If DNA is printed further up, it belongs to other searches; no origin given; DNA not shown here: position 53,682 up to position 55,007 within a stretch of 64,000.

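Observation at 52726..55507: Self-sufficient archaeal heptose operon: transaldolase recruited in front of hddA-gmhA-gmhB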

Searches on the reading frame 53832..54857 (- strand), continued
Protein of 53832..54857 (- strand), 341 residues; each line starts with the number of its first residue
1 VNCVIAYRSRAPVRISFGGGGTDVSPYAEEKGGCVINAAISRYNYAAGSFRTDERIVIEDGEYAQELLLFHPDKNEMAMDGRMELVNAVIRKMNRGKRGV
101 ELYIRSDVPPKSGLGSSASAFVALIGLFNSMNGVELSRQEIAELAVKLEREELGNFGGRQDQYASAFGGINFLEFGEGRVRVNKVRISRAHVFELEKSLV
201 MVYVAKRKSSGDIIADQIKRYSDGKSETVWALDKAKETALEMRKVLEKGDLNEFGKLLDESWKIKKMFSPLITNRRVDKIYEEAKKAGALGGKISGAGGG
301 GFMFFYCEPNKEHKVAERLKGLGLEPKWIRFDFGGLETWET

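Call 53: search_protein_families(library=pfam, proteins=[L008:12257-13741:+, L008:13705-14166:+, L008:14159-14815:+, L008:14808-15731:+, L008:15728-16498:+, L008:16495-17604:-, L008:17553-18620:-, L008:18672-19943:+, L008:8212-9057:-, L008:9068-9892:-], max_evalue=0.00001)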
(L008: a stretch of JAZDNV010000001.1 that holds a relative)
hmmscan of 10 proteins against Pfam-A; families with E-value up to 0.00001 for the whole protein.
L008:12257-13741:+ (494 aa): 4 families
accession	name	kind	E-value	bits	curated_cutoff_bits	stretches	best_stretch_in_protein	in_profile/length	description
PF00456.26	Transketolase_N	-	6e-53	180.4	22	1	236-489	5-273/334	Transketolase, thiamine diphosphate binding domain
PF00483.29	NTP_transferase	-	4.2e-40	138.3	21.2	1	2-226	1-241/245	Nucleotidyl transferase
PF12804.13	NTP_transf_3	-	4e-12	47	27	1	3-136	1-128/160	MobA-like NTP transferase domain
PF13292.11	DXP_synthase_N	-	1e-10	41.8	21.2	1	229-410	14-179/274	1-deoxy-D-xylulose-5-phosphate synthase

L008:13705-14166:+ (153 aa): 1 family
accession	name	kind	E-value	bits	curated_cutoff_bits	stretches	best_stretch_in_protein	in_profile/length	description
PF02502.23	LacAB_rpiB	-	1.6e-58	197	24.7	1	10-147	1-138/138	Ribose/Galactose Isomerase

L008:14159-14815:+ (218 aa): 1 family
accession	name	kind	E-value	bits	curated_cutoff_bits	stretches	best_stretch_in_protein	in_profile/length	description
PF00834.25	Ribul_P_3_epim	-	9.5e-42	143.1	21.1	1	4-203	2-197/198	Ribulose-phosphate 3 epimerase family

L008:14808-15731:+ (307 aa): 3 families
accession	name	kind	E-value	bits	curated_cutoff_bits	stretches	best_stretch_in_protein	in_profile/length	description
PF02779.29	Transket_pyr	-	1.9e-44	151.8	27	1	5-165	3-171/174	Transketolase, pyrimidine binding domain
PF02780.25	Transketolase_C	-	1.2e-32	112.8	25.9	1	179-297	1-124/124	Transketolase, C-terminal domain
PF22613.1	Transketolase_C_1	-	5.2e-08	33.5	27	1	186-292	10-112/113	Transketolase-like TK C-terminal domain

L008:15728-16498:+ (256 aa): 1 family
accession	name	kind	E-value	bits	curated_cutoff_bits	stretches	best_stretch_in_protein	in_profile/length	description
PF00923.25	TAL_FSA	-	5.4e-61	206.9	27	1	3-239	1-241/285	Transaldolase/Fructose-6-phosphate aldolase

L008:16495-17604:- (369 aa): 3 families
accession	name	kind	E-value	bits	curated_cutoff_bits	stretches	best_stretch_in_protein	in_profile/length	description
PF00534.26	Glycos_transf_1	-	2.1e-23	83.2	26.4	1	204-349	14-170/172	Glycosyl transferases group 1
PF13692.12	Glyco_trans_1_4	-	1.3e-15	58.4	27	1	210-332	6-137/142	Glycosyl transferases group 1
PF13439.12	Glyco_transf_4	-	2.3e-09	38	28.5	1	29-197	2-169/170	Glycosyltransferase Family 4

L008:17553-18620:- (355 aa): 6 families
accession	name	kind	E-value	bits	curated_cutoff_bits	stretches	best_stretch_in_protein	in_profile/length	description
PF00534.26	Glycos_transf_1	-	5.2e-31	107.9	26.4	1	185-331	10-169/172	Glycosyl transferases group 1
PF13692.12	Glyco_trans_1_4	-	3.8e-26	92.5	27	1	192-320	3-142/142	Glycosyl transferases group 1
PF13439.12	Glyco_transf_4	-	3.2e-22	79.8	28.5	1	15-180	1-169/170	Glycosyltransferase Family 4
PF20706.3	GT4-conflict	-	4.2e-11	42.9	26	1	169-293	173-313/385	Family 4 Glycosyltransferase in conflict systems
PF13579.12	Glyco_trans_4_4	-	1.6e-09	38.7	29.7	1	16-172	1-153/158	Glycosyl transferase 4-like domain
PF13524.12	Glyco_trans_1_2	-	1.6e-07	31.8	25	1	210-347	7-142/144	Glycosyl transferase-like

L008:18672-19943:+ (423 aa): 3 families
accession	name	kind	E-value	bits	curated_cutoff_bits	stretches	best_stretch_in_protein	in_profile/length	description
PF03721.20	UDPG_MGDP_dh_N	-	3.9e-60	203.1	27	1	1-187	1-187/187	UDP-glucose/GDP-mannose dehydrogenase family, NAD binding domain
PF00984.24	UDPG_MGDP_dh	-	3.5e-36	123.6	25.4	1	201-293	1-93/94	UDP-glucose/GDP-mannose dehydrogenase family, central domain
PF03720.21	UDPG_MGDP_dh_C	-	2.3e-32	111.9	30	1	313-411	2-102/103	UDP-glucose/GDP-mannose dehydrogenase family, UDP binding domain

L008:8212-9057:- (281 aa): 2 families
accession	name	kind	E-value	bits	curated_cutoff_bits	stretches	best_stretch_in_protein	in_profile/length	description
PF00483.29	NTP_transferase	-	4.2e-47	161.2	21.2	1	53-275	1-240/245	Nucleotidyl transferase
PF12804.13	NTP_transf_3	-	5.2e-10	40.2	27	1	54-143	1-79/160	MobA-like NTP transferase domain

L008:9068-9892:- (274 aa): 2 families
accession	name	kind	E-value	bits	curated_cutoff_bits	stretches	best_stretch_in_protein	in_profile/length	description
PF00483.29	NTP_transferase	-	4.6e-36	125.1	21.2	1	49-269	2-240/245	Nucleotidyl transferase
PF12804.13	NTP_transf_3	-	3.1e-08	34.4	27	1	49-162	1-106/160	MobA-like NTP transferase domain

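Call 68: find_encoding_contigs(protein=P0049, flank=7000, max_places=2)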
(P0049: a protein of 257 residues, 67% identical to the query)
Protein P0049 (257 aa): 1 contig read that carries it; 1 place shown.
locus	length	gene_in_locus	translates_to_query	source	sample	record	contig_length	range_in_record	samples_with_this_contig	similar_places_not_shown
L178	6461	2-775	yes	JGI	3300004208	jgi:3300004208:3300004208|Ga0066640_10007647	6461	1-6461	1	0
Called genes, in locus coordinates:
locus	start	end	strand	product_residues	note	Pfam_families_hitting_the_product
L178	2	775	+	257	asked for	PF00288:GHMP_kinases_N, PF08544:GHMP_kinases_C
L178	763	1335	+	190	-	PF13580:SIS_2, PF01380:SIS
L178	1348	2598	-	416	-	PF13173:AAA_14, PF13635:DUF4143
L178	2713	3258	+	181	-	PF00702:Hydrolase, PF13419:HAD_2, PF13242:Hydrolase_like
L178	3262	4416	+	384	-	PF13439:Glyco_transf_4 (weak), PF00534:Glycos_transf_1, PF13692:Glyco_trans_1_4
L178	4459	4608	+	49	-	-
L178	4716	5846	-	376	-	PF13439:Glyco_transf_4, PF20706:GT4-conflict, PF00534:Glycos_transf_1, PF13692:Glyco_trans_1_4, PF13524:Glyco_trans_1_2 (weak)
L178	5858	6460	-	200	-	?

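Call 69: find_encoding_contigs(protein=P0007, flank=8000, max_places=1)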
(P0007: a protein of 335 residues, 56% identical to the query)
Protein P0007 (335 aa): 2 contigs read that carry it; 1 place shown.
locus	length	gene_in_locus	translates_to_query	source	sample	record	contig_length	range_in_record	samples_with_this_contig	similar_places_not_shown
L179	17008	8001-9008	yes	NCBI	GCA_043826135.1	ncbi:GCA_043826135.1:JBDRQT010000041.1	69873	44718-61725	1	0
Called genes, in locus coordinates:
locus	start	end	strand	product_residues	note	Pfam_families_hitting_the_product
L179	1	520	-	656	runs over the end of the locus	PF01935:DUF87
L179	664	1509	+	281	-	-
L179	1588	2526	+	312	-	PF01073:3Beta_HSD, PF01370:Epimerase, PF02719:Polysacc_synt_2 (faint), PF04321:RmlD_sub_bind, PF16363:GDP_Man_Dehyd, PF07993:NAD_binding_4 (weak)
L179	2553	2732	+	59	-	-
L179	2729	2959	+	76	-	-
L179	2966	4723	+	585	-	PF02543:Carbam_trans_N, PF16861:Carbam_trans_C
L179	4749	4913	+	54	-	PF19451:DUF5989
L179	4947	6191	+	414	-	PF13439:Glyco_transf_4, PF13579:Glyco_trans_4_4 (weak), PF00534:Glycos_transf_1, PF13692:Glyco_trans_1_4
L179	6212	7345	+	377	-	PF13439:Glyco_transf_4, PF13579:Glyco_trans_4_4, PF20706:GT4-conflict (weak), PF00534:Glycos_transf_1, PF13692:Glyco_trans_1_4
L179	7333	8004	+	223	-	PF00483:NTP_transferase, PF12804:NTP_transf_3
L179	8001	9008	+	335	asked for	PF00288:GHMP_kinases_N, PF08544:GHMP_kinases_C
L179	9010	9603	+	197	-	PF13580:SIS_2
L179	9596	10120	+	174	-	PF00702:Hydrolase, PF13344:Hydrolase_6 (faint), PF08645:PNK3P (weak), PF13419:HAD_2 (weak), PF13242:Hydrolase_like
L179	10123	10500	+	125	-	-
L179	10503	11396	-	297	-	PF13489:Methyltransf_23, PF07021:MetW (weak), PF08003:Methyltransf_9 (faint), PF13649:Methyltransf_25 (weak), PF13847:Methyltransf_31, PF08241:Methyltransf_11, PF08242:Methyltransf_12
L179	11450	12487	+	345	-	PF00534:Glycos_transf_1, PF13692:Glyco_trans_1_4, PF13524:Glyco_trans_1_2 (weak)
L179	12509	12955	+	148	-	PF00908:dTDP_sugar_isom, PF14667:Polysacc_synt_C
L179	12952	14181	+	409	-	PF08421:Methyltransf_13, PF13489:Methyltransf_23, PF08241:Methyltransf_11, PF08242:Methyltransf_12, PF13649:Methyltransf_25 (weak), PF08484:Methyltransf_14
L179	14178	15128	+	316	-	PF01073:3Beta_HSD, PF01370:Epimerase, PF02719:Polysacc_synt_2, PF04321:RmlD_sub_bind, PF07993:NAD_binding_4, PF16363:GDP_Man_Dehyd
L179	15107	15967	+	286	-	PF01073:3Beta_HSD, PF01370:Epimerase, PF02719:Polysacc_synt_2, PF04321:RmlD_sub_bind, PF16363:GDP_Man_Dehyd, PF07993:NAD_binding_4, PF13460:NAD_binding_10 (weak)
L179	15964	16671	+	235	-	PF00483:NTP_transferase, PF12804:NTP_transf_3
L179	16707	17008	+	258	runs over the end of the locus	PF00483:NTP_transferase, PF12804:NTP_transf_3 (weak)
